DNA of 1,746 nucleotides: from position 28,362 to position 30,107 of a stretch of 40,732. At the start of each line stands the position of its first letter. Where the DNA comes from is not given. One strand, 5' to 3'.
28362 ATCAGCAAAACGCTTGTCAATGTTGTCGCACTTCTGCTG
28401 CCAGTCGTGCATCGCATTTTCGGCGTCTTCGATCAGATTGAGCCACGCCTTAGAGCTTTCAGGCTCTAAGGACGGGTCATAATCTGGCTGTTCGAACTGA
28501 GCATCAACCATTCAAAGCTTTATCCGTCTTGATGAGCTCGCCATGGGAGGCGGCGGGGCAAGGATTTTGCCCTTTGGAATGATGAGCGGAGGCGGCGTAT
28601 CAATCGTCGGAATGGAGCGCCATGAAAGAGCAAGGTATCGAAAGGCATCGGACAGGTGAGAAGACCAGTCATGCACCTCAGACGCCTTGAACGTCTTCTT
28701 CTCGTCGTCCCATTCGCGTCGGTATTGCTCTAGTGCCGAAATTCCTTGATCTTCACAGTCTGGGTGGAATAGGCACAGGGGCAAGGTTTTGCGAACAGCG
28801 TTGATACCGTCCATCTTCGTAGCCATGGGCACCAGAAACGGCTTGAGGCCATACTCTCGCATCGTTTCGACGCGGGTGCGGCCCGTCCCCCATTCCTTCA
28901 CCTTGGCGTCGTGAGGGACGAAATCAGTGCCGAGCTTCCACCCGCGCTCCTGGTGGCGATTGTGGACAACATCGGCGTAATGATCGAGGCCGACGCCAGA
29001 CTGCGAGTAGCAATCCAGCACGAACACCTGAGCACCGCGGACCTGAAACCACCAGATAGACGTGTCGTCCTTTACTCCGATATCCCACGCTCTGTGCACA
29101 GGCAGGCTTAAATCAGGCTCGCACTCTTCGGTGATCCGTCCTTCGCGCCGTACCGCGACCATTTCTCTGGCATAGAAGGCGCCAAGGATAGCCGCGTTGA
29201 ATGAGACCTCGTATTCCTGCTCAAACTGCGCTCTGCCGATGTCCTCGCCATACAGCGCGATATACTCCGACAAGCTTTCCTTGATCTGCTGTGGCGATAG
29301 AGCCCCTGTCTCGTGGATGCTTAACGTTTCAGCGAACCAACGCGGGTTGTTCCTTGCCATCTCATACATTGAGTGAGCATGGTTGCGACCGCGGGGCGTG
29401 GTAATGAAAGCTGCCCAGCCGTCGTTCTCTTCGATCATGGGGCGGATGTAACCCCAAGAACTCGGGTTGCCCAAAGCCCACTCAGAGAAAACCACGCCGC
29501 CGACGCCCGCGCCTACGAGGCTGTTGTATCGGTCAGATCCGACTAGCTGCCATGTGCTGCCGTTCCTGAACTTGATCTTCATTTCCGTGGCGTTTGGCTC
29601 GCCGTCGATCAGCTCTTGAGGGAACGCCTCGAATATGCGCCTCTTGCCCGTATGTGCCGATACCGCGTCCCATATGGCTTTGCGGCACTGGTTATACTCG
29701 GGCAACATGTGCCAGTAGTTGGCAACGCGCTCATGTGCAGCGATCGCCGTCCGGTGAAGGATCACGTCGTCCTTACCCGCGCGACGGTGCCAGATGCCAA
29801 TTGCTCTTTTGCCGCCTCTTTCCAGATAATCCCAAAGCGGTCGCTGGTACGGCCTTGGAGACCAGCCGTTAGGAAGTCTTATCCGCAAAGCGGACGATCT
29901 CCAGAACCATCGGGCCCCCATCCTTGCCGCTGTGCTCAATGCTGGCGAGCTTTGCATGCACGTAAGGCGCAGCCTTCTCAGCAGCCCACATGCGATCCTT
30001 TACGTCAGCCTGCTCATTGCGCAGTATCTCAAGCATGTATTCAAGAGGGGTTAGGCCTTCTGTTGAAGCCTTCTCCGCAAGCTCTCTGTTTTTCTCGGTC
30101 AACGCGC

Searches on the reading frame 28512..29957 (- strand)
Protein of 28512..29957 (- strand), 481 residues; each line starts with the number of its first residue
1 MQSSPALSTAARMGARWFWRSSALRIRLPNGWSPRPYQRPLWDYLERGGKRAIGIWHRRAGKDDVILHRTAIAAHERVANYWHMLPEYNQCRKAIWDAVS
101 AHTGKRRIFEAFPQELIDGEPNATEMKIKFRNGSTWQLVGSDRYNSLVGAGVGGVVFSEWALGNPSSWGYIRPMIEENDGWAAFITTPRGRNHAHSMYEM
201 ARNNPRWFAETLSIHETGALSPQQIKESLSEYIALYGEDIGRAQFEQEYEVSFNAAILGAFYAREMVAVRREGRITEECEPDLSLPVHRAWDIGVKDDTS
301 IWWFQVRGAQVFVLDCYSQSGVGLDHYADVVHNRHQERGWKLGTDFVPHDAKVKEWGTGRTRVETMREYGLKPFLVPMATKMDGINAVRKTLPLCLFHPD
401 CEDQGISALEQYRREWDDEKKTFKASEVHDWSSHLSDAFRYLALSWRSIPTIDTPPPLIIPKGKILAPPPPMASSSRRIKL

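Call 6: search_protein_families(library=pfam, proteins=[window:28512-29957:-], max_evalue=0.1)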
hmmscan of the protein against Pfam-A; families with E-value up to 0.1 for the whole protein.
window:28512-29957:- (481 aa): 0 families

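Call 60: search_protein_families(library=phrogs, max_evalue=0.00001, proteins=[window:28512-29957:-])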
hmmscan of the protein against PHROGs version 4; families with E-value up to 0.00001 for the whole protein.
window:28512-29957:- (481 aa): 2 families
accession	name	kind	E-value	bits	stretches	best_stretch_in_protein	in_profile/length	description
phrog_2472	-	unknown function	8.6e-33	115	1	250-445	108-307/324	-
phrog_2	-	head and packaging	1.4e-24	87.9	1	28-446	261-592/807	terminase large subunit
